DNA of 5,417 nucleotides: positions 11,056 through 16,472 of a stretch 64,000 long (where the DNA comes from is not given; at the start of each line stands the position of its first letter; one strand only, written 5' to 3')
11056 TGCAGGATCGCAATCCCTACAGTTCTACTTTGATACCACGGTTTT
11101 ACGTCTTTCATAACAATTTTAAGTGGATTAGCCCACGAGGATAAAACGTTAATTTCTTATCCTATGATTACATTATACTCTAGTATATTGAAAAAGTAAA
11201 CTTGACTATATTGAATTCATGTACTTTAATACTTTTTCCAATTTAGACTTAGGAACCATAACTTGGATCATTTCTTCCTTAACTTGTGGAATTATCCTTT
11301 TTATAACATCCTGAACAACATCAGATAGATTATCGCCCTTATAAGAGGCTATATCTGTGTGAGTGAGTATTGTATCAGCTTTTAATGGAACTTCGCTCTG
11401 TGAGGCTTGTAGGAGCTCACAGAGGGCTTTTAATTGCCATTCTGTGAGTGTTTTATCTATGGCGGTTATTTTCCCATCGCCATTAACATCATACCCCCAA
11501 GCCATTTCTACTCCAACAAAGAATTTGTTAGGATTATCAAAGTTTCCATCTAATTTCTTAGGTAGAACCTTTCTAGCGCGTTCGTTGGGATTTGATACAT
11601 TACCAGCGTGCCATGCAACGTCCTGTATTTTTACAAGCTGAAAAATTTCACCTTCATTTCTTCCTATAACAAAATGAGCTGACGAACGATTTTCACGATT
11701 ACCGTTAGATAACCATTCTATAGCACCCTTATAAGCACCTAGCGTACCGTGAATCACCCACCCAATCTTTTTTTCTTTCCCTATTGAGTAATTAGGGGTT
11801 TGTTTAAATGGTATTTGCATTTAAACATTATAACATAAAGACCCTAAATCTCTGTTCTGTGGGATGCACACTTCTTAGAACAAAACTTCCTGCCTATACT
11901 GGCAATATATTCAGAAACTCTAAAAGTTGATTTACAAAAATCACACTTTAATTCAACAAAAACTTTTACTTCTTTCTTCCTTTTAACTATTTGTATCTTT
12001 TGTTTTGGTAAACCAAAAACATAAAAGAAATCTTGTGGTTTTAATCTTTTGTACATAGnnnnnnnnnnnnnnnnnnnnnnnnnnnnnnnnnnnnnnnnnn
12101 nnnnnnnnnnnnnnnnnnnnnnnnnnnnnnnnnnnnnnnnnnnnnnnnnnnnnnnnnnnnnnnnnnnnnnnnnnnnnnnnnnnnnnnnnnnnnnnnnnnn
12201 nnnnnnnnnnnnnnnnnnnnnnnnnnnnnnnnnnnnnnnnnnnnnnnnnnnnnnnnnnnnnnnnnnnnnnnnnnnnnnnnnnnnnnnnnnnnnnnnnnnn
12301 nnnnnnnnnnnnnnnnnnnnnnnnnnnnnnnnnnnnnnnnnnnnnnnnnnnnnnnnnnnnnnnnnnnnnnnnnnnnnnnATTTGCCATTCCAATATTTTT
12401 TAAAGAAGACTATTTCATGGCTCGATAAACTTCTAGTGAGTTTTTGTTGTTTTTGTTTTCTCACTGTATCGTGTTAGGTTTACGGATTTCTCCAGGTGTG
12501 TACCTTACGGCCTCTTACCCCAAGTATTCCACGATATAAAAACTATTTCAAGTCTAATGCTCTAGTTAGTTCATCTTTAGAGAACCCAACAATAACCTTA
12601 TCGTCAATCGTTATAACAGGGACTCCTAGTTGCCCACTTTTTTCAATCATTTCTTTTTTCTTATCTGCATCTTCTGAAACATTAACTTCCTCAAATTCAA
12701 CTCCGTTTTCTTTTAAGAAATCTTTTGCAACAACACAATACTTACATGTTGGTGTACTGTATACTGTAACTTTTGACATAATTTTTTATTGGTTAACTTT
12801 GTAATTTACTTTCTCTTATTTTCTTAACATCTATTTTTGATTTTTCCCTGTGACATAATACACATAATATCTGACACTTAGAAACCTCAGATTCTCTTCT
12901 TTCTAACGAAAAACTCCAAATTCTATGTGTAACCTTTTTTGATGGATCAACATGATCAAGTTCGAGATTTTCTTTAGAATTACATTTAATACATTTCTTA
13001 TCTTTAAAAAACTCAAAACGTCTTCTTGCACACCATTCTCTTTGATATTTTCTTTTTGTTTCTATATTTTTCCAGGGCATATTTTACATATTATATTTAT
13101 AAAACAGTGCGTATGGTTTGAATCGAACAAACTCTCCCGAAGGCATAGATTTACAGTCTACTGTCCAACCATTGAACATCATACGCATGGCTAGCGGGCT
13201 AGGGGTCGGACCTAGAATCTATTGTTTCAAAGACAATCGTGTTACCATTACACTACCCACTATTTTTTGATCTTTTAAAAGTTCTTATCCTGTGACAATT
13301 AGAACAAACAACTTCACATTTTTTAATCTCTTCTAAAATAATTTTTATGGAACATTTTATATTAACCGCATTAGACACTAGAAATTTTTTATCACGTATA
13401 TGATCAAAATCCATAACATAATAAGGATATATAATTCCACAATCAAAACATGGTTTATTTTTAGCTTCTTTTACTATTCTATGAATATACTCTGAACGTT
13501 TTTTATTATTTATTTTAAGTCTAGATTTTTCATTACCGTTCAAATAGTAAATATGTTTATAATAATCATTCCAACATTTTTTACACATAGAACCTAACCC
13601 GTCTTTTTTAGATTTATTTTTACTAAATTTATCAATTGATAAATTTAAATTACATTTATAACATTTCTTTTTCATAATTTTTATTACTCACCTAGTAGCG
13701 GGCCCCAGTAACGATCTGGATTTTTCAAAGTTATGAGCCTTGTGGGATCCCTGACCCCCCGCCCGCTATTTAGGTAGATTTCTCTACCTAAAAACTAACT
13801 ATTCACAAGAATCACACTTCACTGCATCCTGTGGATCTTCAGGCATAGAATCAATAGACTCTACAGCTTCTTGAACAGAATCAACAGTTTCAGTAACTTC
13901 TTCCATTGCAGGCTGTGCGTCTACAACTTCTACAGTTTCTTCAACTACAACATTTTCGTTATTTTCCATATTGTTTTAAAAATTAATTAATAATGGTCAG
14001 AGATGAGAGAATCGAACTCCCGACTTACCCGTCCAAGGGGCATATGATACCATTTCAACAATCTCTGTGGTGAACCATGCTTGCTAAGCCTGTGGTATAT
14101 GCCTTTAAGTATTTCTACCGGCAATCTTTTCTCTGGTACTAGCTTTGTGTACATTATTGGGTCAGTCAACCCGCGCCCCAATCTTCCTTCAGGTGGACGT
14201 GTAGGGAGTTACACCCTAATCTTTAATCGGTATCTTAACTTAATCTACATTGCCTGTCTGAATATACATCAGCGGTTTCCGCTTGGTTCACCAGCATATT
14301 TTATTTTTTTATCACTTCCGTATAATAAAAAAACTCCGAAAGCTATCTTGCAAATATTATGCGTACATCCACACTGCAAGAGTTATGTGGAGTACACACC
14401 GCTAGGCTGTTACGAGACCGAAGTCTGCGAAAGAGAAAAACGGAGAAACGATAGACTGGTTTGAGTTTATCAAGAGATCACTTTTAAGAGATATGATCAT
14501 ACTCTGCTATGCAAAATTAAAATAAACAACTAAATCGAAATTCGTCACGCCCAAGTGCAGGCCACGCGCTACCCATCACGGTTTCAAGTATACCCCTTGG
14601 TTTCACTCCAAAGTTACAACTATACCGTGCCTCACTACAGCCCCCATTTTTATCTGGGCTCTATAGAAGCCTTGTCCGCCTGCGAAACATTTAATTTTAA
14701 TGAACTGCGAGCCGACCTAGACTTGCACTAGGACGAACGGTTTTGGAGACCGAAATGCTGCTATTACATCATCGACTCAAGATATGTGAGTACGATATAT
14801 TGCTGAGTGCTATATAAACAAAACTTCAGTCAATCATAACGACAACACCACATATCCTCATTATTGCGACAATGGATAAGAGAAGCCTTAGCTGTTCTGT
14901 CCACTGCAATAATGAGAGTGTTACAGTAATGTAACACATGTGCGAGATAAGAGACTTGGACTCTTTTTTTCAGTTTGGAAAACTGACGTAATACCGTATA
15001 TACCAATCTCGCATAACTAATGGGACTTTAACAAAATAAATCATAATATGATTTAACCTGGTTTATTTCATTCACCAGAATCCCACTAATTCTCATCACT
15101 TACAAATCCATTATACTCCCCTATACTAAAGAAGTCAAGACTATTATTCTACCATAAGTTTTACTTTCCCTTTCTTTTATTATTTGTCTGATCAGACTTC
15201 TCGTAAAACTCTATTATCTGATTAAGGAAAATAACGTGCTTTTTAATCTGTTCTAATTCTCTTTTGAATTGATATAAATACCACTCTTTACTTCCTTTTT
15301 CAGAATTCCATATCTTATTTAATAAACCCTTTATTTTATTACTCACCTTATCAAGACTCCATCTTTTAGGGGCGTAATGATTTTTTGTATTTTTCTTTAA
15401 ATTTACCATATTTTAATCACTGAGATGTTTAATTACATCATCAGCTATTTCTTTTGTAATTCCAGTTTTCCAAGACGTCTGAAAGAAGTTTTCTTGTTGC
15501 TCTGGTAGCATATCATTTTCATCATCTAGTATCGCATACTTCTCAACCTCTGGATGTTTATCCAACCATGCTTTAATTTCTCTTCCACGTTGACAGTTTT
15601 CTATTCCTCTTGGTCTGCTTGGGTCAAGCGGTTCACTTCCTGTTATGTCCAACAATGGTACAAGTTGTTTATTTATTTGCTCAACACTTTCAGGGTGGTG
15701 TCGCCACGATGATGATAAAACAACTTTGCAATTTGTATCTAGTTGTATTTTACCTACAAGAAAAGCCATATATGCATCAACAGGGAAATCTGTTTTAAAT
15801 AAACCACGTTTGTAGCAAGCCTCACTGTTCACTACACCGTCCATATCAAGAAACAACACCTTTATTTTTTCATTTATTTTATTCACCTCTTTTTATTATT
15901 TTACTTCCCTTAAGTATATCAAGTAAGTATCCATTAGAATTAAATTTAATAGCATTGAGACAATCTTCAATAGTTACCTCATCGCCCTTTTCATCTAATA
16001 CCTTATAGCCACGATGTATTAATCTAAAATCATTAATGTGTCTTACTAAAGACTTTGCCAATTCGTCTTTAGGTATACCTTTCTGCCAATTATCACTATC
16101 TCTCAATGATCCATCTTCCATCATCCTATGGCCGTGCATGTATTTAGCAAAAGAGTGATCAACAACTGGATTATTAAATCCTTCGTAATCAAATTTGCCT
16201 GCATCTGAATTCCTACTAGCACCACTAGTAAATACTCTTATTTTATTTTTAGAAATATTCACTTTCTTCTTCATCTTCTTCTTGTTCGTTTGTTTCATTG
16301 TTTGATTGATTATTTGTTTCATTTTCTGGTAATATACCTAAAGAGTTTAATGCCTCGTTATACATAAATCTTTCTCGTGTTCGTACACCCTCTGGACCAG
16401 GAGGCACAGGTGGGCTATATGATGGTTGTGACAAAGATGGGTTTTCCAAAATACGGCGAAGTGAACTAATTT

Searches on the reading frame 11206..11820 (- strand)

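Call 74: search_protein_families(library=pfam, proteins=[window:11206-11820:-], max_evalue=0.0001)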
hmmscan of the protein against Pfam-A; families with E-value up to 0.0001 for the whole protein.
window:11206-11820:- (204 aa): 1 family
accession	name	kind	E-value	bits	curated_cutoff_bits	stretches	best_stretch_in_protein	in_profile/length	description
PF01510.30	Amidase_2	-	3.4e-18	66.7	26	1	22-163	9-128/131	N-acetylmuramoyl-L-alanine amidase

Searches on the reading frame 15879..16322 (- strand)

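Call 6: search_protein_families(library=pfam, proteins=[window:15879-16322:-], max_evalue=0.01)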
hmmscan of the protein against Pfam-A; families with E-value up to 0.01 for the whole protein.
window:15879-16322:- (147 aa): 0 families

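Call 7: search_protein_families(library=phrogs, proteins=[window:15879-16322:-], max_evalue=0.01)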
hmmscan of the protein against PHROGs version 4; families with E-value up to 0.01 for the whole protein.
window:15879-16322:- (147 aa): 1 family
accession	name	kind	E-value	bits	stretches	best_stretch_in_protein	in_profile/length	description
phrog_18716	-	unknown function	0.00045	21.4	1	27-100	7-74/114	-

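Call 54: search_protein_families(library=ncbifam, proteins=[window:15879-16322:-], max_evalue=0.01)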
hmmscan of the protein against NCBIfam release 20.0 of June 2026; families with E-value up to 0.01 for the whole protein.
window:15879-16322:- (147 aa): 0 families

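Call 70: search_protein_families(library=padloc, proteins=[window:15879-16322:-], max_evalue=0.01)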
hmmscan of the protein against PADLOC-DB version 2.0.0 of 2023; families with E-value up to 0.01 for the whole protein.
window:15879-16322:- (147 aa): 0 families
